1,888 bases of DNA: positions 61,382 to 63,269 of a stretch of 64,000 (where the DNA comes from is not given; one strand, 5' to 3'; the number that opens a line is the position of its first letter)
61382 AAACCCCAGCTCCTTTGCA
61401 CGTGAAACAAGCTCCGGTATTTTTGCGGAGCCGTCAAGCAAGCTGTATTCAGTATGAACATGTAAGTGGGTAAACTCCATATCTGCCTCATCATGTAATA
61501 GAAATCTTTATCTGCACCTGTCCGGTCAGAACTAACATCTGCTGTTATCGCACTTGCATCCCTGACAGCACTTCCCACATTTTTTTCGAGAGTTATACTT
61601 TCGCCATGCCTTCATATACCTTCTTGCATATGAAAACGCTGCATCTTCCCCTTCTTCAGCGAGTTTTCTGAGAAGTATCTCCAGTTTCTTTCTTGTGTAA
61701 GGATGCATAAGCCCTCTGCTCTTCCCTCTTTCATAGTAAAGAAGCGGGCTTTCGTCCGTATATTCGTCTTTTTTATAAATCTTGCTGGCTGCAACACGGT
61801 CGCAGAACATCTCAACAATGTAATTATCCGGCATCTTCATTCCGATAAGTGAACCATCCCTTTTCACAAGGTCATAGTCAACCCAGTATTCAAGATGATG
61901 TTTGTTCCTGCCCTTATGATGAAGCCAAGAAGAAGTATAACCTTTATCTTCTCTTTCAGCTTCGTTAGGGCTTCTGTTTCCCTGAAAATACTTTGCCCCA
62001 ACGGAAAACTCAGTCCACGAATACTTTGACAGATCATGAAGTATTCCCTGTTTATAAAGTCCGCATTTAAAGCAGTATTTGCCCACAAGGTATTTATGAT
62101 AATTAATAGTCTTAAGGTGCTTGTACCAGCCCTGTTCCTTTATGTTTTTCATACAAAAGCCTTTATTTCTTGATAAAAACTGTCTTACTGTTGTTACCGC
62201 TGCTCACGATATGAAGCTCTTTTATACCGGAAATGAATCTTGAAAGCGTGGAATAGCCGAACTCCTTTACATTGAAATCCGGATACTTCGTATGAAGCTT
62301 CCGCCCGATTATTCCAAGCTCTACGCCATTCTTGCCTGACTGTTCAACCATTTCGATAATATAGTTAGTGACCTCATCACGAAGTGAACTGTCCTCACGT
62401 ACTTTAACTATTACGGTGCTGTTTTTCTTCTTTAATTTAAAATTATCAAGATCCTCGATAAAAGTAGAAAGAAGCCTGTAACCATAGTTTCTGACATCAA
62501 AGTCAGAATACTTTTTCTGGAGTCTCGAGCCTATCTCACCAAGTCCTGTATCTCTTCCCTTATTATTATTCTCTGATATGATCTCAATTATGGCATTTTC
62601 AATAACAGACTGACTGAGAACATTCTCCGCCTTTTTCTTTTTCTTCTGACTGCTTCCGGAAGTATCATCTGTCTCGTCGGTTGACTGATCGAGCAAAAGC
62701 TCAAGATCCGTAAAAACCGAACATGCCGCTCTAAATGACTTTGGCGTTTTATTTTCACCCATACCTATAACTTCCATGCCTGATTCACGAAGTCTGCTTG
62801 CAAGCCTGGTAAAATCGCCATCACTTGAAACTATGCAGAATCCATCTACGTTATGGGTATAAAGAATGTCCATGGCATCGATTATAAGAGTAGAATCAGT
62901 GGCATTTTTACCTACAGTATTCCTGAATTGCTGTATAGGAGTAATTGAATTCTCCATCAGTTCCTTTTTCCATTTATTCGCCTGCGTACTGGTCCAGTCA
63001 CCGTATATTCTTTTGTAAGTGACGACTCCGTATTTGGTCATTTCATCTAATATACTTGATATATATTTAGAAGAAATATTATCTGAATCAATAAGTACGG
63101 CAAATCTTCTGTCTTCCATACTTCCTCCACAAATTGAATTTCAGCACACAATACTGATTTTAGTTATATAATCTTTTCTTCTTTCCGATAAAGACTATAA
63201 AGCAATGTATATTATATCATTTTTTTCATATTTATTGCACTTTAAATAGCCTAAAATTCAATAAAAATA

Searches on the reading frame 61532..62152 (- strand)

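Call 57: search_protein_families(library=pfam, proteins=[window:61532-62152:-], max_evalue=0.0001)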
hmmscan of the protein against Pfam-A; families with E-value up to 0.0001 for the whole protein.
window:61532-62152:- (206 aa): 1 family
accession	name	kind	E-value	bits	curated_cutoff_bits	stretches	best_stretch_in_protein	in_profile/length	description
PF18907.5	DUF5662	-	8.7e-38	129.8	27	1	9-162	2-155/156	Family of unknown function (DUF5662)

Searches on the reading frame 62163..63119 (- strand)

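Call 57: search_protein_families(library=pfam, proteins=[window:62163-63119:-], max_evalue=0.0001)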
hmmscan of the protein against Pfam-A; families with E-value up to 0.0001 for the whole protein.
window:62163-63119:- (318 aa): 2 families
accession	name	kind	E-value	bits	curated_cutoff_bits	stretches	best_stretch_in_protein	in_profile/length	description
PF01936.24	NYN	-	3.7e-39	135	24.2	1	5-140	1-145/145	NYN domain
PF12872.13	OST-HTH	-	2.3e-24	85.5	23.8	2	175-235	7-67/71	OST-HTH/LOTUS domain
